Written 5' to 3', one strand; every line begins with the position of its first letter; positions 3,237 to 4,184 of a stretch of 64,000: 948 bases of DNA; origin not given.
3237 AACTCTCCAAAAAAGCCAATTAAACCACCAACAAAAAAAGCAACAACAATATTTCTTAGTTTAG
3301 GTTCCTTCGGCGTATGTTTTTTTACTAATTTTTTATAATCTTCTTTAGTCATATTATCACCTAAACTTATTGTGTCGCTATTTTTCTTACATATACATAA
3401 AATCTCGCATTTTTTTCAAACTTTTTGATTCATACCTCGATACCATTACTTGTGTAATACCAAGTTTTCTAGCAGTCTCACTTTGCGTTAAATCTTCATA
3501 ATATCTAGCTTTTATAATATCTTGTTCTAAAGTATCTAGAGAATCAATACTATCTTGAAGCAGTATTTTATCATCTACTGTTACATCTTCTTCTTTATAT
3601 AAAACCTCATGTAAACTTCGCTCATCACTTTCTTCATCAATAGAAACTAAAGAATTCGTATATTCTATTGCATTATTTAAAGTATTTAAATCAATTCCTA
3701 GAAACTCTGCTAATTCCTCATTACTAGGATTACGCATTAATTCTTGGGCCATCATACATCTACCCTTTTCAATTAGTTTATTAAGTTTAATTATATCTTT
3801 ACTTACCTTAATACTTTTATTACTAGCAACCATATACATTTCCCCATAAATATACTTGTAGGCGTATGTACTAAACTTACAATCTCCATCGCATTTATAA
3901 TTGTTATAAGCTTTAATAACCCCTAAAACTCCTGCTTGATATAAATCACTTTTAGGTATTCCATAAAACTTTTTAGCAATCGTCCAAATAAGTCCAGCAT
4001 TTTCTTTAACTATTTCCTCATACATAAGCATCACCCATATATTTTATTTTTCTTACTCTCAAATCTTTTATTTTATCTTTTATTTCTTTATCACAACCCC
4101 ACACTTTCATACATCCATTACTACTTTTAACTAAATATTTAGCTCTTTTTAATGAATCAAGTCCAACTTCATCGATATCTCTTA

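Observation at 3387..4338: sigF-type sporulation operon without a SpoIIAB kinase, with the STAS phospho-serine replaced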

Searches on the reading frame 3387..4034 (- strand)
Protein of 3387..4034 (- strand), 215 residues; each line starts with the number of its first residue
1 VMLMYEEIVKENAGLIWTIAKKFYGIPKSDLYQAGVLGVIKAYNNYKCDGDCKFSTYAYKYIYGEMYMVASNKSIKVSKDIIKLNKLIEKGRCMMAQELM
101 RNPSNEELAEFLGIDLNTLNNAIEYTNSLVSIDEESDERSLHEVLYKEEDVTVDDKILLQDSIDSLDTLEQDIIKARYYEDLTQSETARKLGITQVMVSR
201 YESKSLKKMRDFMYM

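Call 3: search_protein_families(library=pfam, proteins=[window:3387-4034:-], max_evalue=1)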
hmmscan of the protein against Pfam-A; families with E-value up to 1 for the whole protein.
window:3387-4034:- (215 aa): 20 families
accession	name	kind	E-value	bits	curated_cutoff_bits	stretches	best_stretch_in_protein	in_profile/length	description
PF04545.22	Sigma70_r4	-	7.8e-14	51.4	24.1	1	163-210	2-49/50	Sigma-70, region 4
PF08281.18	Sigma70_r4_2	-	2.1e-09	37.3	25.7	1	158-209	3-54/54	Sigma-70, region 4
PF04542.20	Sigma70_r2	-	4e-08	33.4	24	1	9-67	2-62/71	Sigma-70 region 2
PF04539.22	Sigma70_r3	-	8e-08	32.7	25.3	1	90-135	8-53/78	Sigma-70 region 3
PF01381.28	HTH_3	-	8.8e-07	29.3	23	1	181-203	9-31/55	Helix-turn-helix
PF13412.12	HTH_24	-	0.0013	18.7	21.9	1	104-123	19-38/48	Winged helix-turn-helix DNA-binding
PF02001.22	DUF134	-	0.0026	18.7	27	1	169-211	38-80/98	Protein of unknown function DUF134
PF13545.12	HTH_Crp_2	-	0.0045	17.4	27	0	101-123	21-43/70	Crp-like helix-turn-helix domain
PF13744.12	HTH_37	-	0.027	14.7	27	1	171-206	21-56/80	Helix-turn-helix domain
PF15731.11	MqsA_antitoxin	-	0.034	14.7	30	1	148-207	49-108/131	Antitoxin component of bacterial toxin-antitoxin system, MqsA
PF02954.25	HTH_8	-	0.035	14.3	22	0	108-123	24-39/42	Bacterial regulatory protein, Fis family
PF13730.12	HTH_36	-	0.035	14.3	25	1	102-123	25-46/55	Helix-turn-helix domain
PF12728.13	HTH_17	-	0.037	14.7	27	0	105-123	4-22/51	Helix-turn-helix domain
PF19788.4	DUF6272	-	0.072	13.2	26.6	1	126-194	43-108/134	Family of unknown function (DUF6272)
PF05757.16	PsbQ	-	0.097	13.2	26.9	1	76-123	109-151/204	Oxygen evolving enhancer protein 3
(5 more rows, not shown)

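Call 4: search_protein_families(library=ncbifam, proteins=[window:3387-4034:-], max_evalue=1)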
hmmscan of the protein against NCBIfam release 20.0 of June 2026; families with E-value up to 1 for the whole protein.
window:3387-4034:- (215 aa): 70 families (the best 25 are shown)
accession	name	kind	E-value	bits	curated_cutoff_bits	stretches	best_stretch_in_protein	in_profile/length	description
TIGR02885.1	spore_sigF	equivalog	4.6e-42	144.4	321.45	1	6-211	14-229/231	RNA polymerase sporulation sigma factor SigF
NF004052.0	PRK05572.1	subfamily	8.7e-41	140.1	311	1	6-213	35-250/252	SigF/SigG family RNA polymerase sporulation sigma factor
TIGR02980.1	SigBFG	subfamily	9.7e-41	139.9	234.35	1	5-211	5-224/227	SigB/SigF/SigG family RNA polymerase sigma factor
NF005644.0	PRK07408.1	subfamily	1.4e-27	97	261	1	6-213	30-253/258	RNA polymerase sigma factor SigF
NF006071.0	PRK08215.1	equivalog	1.6e-25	90.1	372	1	6-212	40-256/258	RNA polymerase sporulation sigma factor SigG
TIGR02937.1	sigma70-ECF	superfamily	1.7e-25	89.6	42.9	1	6-211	4-163/165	sigma-70 family RNA polymerase sigma factor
TIGR02479.1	FliA_WhiG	subfamily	7.5e-25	88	189.6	1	4-213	4-223/224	FliA/WhiG family RNA polymerase sigma factor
TIGR02850.1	spore_sigG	equivalog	5.2e-24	85.1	457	1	6-212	37-253/254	RNA polymerase sporulation sigma factor SigG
NF005514.0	PRK07122.1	subfamily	9e-22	77.5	372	1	6-213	43-263/264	RNA polymerase sigma factor SigF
TIGR02941.1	Sigma_B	equivalog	1.1e-20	74.3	315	1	6-212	32-252/255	RNA polymerase sigma factor SigB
TIGR02997.1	Sig70-cyanoRpoD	subfamily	6.6e-20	71.6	384.5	1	6-210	77-298/298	RNA polymerase sigma factor, RpoD/SigA family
TIGR02393.1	RpoD_Cterm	equivalog_domain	1.7e-19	70.4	354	1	6-211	3-226/238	RNA polymerase sigma factor RpoD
NF004935.0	PRK06288.1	equivalog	6.6e-19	68.6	343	1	2-210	39-259/270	RNA polymerase sigma factor WhiG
NF005413.0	PRK06986.1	subfamily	2.1e-18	67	201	1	28-211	43-234/241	RNA polymerase sigma factor FliA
NF005920.0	PRK07921.1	subfamily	2.5e-16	59.6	464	1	8-211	95-316/328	RNA polymerase sigma factor SigB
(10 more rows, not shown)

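Call 13: find_related_loci(query=window:3387-4034:-, collection=genome_contigs, flank=10000)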
Query window:3387-4034:- (215 aa) in genome_contigs; peptide patterns used: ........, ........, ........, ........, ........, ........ (x = any residue, [..] = any of these).
87 stretches matched a pattern; 16 encode a relative of the query (tblastn E <= 1e-3); 16 distinct loci.
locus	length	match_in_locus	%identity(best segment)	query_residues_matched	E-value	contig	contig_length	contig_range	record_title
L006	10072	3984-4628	99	1-215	3e-142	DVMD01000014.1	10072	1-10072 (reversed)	MAG TPA_asm: Candidatus Onthocola stercorigallinarum isolate CHK195-3072 CHK195__C44694_L10072_ERR3414590, whole genome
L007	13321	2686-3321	97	4-215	2e-137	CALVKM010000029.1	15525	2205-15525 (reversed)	MAG: uncultured Bacilli bacterium isolate BRZ_NS__bin93 genome assembly, contig: BRZ_NS__NODE_3707_length_15525_cov_40.5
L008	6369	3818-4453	97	4-215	3e-137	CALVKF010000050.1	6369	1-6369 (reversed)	MAG: uncultured Bacilli bacterium isolate BRZ_BL__bin6 genome assembly, contig: BRZ_BL__NODE_12474_length_6369_cov_9.029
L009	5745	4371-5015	95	1-215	8e-137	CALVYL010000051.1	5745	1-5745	MAG: uncultured Bacilli bacterium isolate BRZ_MF__bin59 genome assembly, contig: BRZ_MF__NODE_16909_length_5745_cov_11.1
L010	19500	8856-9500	91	1-215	5e-132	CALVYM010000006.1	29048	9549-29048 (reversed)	MAG: uncultured Bacilli bacterium isolate BRZ_CT__bin11 genome assembly, contig: BRZ_CT__NODE_2141_length_29048_cov_12.7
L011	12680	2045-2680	80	4-215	4e-116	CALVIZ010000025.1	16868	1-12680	MAG: uncultured Bacilli bacterium isolate BRZ_PF__bin60 genome assembly, contig: BRZ_PF__NODE_4264_length_16868_cov_5.91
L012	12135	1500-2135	79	4-215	2e-114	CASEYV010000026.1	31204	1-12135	uncultured bacterium isolate O97_L4_313313_idba_bin.81 genome assembly, contig: O97_L4_313313_idba_bin.81.fa_scaffold_35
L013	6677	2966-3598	71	6-215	6e-96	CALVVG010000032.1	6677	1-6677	MAG: uncultured Bacilli bacterium isolate BRZ_GA__bin85 genome assembly, contig: BRZ_GA__NODE_14969_length_6677_cov_31.5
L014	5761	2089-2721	69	6-215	1e-94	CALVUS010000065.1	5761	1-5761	MAG: uncultured Bacilli bacterium isolate BRZ_PG__bin9 genome assembly, contig: BRZ_PG__NODE_23832_length_5761_cov_5.442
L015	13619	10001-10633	64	6-215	2e-88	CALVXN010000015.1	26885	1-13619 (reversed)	MAG: uncultured Bacilli bacterium isolate BRZ_Q__bin43 genome assembly, contig: BRZ_Q__NODE_1552_length_26885_cov_10.441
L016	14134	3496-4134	65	4-215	1e-88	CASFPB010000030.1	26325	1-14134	uncultured bacterium isolate SI.A4.metabat-bins.190 genome assembly, contig: SI.A4.metabat-bins.190.fa_k141_271081, whol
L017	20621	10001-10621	54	6-213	7e-70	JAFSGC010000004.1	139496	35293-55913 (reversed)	MAG: Bacilli bacterium isolate RGIG3111 Goat_Rectum-6__c46041, whole genome shotgun sequence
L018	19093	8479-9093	56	8-213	1e-68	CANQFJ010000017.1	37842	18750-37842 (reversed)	MAG: uncultured Bacilli bacterium isolate Lapin-007__bin8 genome assembly, contig: Lapin-007__NODE_289_length_37842_cov_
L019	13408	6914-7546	51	2-213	6e-64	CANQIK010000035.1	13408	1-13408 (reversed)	MAG: uncultured Bacilli bacterium isolate Lapin-028__bin3 genome assembly, contig: Lapin-028__NODE_5200_length_13408_cov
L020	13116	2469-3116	33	6-211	3e-24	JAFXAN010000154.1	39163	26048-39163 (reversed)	MAG: Clostridia bacterium isolate RGIG6239 Sheep_Rectum-2__c954008, whole genome shotgun sequence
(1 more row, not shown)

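Call 24: find_homologous_proteins(query=window:3387-4034:-, max_evalue=1e-10)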
Query window:3387-4034:- (215 aa): 1086 proteins with E <= 1e-10 among 1375 candidates; the best 120 are listed.
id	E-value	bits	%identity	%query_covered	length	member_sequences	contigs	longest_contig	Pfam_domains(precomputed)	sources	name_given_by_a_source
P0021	2.8e-132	456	99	100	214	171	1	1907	PF01381.29,PF04545.23,PF04542.21,PF08281.19,PF04539.23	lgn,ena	-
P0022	1.5e-119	415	90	99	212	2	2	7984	PF01381.29,PF04545.23,PF04542.21,PF08281.19,PF04539.23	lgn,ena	-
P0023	2.7e-106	371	80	99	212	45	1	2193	PF01381.29,PF04545.23,PF04542.21,PF08281.19,PF04539.23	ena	-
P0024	5.4e-89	315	71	98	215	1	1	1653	PF01381.29,PF04545.23,PF04542.21,PF08281.19,PF04539.23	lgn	-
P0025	2.1e-88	313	72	98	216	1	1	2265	PF04545.23,PF04542.21,PF08281.19,PF04539.23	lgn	-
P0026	1.1e-87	311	72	98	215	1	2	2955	PF04545.23,PF04542.21,PF08281.19,PF04539.23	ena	-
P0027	1.8e-87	310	69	98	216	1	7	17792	PF04545.23,PF04542.21,PF08281.19,PF04539.23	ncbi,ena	-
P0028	2.3e-87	310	71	98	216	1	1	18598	PF04545.23,PF04542.21,PF08281.19,PF04539.23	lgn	-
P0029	3.7e-87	309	70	99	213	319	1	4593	PF04545.23,PF04542.21,PF08281.19,PF04539.23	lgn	-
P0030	3.9e-87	309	72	98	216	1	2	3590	PF04545.23,PF04542.21,PF08281.19,PF04539.23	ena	-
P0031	6.7e-87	308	71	98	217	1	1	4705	PF04545.23,PF04542.21,PF08281.19,PF04539.23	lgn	-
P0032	8.6e-87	308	71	98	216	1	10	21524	PF04545.23,PF04542.21,PF08281.19,PF04539.23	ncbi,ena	-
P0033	8.9e-87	308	71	98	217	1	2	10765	PF04545.23,PF04542.21,PF08281.19,PF04539.23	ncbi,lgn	-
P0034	1.3e-86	307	69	99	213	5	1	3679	PF04545.23,PF04542.21,PF08281.19,PF04539.23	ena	-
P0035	1.3e-86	307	71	98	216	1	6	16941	PF04545.23,PF04542.21,PF08281.19,PF04539.23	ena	-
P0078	2.0e-82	294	67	98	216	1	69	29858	PF04545.23,PF04542.21,PF08281.19,PF04539.23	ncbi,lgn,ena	-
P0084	2.6e-82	293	67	98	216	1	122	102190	PF04545.23,PF04542.21,PF08281.19,PF04539.23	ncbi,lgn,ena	-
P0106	1.6e-81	291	66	98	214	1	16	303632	PF04545.23,PF04542.21,PF08281.19,PF04539.23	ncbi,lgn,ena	-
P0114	7.8e-81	288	65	98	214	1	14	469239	PF04545.23,PF04542.21,PF08281.19,PF04539.23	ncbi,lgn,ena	-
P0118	1.2e-80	288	65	98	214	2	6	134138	PF04545.23,PF04542.21,PF08281.19,PF04539.23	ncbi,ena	-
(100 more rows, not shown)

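Call 25: find_encoding_contigs(protein=P0114, flank=10000, max_places=4)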
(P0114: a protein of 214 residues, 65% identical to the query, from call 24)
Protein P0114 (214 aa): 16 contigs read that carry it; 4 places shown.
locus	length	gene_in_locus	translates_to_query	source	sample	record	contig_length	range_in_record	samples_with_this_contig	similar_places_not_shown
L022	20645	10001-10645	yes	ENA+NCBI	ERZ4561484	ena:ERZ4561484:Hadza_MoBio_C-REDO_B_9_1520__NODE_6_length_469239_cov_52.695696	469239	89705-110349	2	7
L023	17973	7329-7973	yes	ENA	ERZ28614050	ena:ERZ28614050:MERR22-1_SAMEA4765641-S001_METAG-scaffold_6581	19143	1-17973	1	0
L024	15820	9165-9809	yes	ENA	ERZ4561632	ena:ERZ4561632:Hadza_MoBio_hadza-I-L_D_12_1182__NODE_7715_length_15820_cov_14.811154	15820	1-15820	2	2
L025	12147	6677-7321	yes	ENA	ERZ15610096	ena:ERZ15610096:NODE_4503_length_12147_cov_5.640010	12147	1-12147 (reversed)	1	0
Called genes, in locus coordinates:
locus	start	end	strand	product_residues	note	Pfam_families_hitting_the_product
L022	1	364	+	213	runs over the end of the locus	-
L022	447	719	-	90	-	-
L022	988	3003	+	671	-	PF27449:LtaS_N, PF00884:Sulfatase, PF01663:Phosphodiest (weak)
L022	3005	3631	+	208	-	-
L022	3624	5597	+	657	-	PF03816:LytR_cpsA_psr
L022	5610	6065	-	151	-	-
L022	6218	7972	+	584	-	PF00404:Dockerin_1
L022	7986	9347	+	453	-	PF00963:Cohesin, PF12733:Cadherin-like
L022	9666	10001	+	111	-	PF01740:STAS (weak)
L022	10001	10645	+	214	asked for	PF04542:Sigma70_r2 (weak), PF04539:Sigma70_r3 (weak), PF08281:Sigma70_r4_2 (weak), PF04545:Sigma70_r4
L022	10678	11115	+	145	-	PF03862:SpoVAC_SpoVAEB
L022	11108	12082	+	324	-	PF07451:SpoVAD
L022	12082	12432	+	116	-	PF03862:SpoVAC_SpoVAEB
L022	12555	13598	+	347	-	PF00154:RecA_N, PF06745:ATPase (weak), PF08423:Rad51 (weak), PF27531:MT3502_N (faint), PF01637:ATPase_2 (faint), PF13479:AAA_24 (weak), PF21096:RecA_C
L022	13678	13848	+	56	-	PF17761:DUF1016_N (weak)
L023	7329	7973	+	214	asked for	PF04542:Sigma70_r2 (weak), PF04539:Sigma70_r3 (weak), PF08281:Sigma70_r4_2 (weak), PF04545:Sigma70_r4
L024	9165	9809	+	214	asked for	PF04542:Sigma70_r2 (weak), PF04539:Sigma70_r3 (weak), PF08281:Sigma70_r4_2 (weak), PF04545:Sigma70_r4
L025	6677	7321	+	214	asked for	PF04542:Sigma70_r2 (weak), PF04539:Sigma70_r3 (weak), PF08281:Sigma70_r4_2 (weak), PF04545:Sigma70_r4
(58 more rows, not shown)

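Call 26: list_cluster_members(proteins=[P0114, P0084, P0106, P0003, P0118, P0078])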
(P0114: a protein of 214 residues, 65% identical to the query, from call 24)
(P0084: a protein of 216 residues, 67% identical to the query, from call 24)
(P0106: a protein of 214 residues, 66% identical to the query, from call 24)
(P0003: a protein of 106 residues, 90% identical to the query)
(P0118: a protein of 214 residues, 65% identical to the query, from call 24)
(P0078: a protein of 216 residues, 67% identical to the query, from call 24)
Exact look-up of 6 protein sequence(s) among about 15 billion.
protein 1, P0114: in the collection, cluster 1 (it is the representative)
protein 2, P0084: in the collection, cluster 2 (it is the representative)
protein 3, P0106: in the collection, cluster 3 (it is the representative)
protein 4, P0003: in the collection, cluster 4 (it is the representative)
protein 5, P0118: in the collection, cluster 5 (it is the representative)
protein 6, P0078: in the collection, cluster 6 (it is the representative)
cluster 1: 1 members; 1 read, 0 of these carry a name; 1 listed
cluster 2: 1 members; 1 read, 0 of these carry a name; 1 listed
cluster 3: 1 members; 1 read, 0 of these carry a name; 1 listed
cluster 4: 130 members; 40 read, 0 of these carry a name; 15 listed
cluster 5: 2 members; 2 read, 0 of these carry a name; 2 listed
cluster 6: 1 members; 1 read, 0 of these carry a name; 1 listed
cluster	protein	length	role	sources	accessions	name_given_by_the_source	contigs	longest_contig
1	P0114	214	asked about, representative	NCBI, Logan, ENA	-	-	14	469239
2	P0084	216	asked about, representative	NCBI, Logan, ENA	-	-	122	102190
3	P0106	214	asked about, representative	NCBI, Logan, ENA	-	-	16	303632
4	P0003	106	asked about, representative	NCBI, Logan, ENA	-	-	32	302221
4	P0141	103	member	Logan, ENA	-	-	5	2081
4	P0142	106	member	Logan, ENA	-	-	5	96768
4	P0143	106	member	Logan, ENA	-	-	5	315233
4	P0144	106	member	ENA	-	-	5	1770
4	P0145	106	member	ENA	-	-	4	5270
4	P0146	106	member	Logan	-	-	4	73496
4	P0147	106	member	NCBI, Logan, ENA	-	-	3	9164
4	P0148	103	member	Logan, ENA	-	-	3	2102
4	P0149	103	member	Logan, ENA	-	-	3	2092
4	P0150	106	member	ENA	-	-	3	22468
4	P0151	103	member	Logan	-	-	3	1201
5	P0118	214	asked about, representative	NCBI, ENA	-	-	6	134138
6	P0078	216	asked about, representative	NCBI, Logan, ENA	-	-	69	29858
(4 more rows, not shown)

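Call 49: search_solved_structures(query=window:3390-4034:-, max_evalue=0.00001, show_alignments=2)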
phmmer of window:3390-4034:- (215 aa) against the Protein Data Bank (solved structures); distinct sequences matched with E-value up to 0.00001: 62 (the best 60 are shown).
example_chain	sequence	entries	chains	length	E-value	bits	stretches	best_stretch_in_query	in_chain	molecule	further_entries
1l0o_C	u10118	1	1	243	7.9e-29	103.9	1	6-208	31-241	sigma factor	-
8x6g_H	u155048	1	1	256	1.8e-15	60.3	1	7-212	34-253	RNA polymerase sigma factor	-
8h3v_G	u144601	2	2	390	5e-15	58.9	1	6-210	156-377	RNA polymerase sigma factor SigA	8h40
8gzg_F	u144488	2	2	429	3.5e-14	56.2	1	6-210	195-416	RNA polymerase sigma factor SigA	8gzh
8x6f_E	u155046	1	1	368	1.8e-13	53.8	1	8-210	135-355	RNA polymerase sigma factor SigA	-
9dvs_G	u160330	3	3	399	3.4e-13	52.9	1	6-210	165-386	RNA polymerase sigma factor SigA1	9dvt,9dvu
7ckq_F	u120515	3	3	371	6.8e-13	51.9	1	8-210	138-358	RNA polymerase sigma factor SigA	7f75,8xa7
7pp4_f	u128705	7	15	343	5e-12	49.1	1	8-192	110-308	RNA polymerase sigma factor SigB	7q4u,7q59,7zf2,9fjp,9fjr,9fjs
7l7b_F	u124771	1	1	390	5.1e-12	49.1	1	6-210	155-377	RNA polymerase sigma factor SigA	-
6n4c_F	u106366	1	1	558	9.5e-12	48.2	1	6-210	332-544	RNA polymerase sigma factor RpoD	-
7kif_F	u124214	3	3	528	1.4e-11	47.7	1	8-210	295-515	RNA polymerase sigma factor SigA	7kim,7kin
5uh5_F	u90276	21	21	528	1.4e-11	47.7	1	8-210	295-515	RNA polymerase sigma factor SigA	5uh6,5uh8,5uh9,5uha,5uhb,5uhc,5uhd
6bzo_F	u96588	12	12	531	1.4e-11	47.7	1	8-210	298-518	RNA polymerase sigma factor SigA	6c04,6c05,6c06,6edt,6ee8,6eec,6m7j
7ye1_F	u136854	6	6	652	1.5e-11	47.5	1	6-210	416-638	RNA polymerase sigma factor RpoD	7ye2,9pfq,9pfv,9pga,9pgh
9e7v_F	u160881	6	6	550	1.5e-11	47.5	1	8-210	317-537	RNA polymerase sigma factor SigA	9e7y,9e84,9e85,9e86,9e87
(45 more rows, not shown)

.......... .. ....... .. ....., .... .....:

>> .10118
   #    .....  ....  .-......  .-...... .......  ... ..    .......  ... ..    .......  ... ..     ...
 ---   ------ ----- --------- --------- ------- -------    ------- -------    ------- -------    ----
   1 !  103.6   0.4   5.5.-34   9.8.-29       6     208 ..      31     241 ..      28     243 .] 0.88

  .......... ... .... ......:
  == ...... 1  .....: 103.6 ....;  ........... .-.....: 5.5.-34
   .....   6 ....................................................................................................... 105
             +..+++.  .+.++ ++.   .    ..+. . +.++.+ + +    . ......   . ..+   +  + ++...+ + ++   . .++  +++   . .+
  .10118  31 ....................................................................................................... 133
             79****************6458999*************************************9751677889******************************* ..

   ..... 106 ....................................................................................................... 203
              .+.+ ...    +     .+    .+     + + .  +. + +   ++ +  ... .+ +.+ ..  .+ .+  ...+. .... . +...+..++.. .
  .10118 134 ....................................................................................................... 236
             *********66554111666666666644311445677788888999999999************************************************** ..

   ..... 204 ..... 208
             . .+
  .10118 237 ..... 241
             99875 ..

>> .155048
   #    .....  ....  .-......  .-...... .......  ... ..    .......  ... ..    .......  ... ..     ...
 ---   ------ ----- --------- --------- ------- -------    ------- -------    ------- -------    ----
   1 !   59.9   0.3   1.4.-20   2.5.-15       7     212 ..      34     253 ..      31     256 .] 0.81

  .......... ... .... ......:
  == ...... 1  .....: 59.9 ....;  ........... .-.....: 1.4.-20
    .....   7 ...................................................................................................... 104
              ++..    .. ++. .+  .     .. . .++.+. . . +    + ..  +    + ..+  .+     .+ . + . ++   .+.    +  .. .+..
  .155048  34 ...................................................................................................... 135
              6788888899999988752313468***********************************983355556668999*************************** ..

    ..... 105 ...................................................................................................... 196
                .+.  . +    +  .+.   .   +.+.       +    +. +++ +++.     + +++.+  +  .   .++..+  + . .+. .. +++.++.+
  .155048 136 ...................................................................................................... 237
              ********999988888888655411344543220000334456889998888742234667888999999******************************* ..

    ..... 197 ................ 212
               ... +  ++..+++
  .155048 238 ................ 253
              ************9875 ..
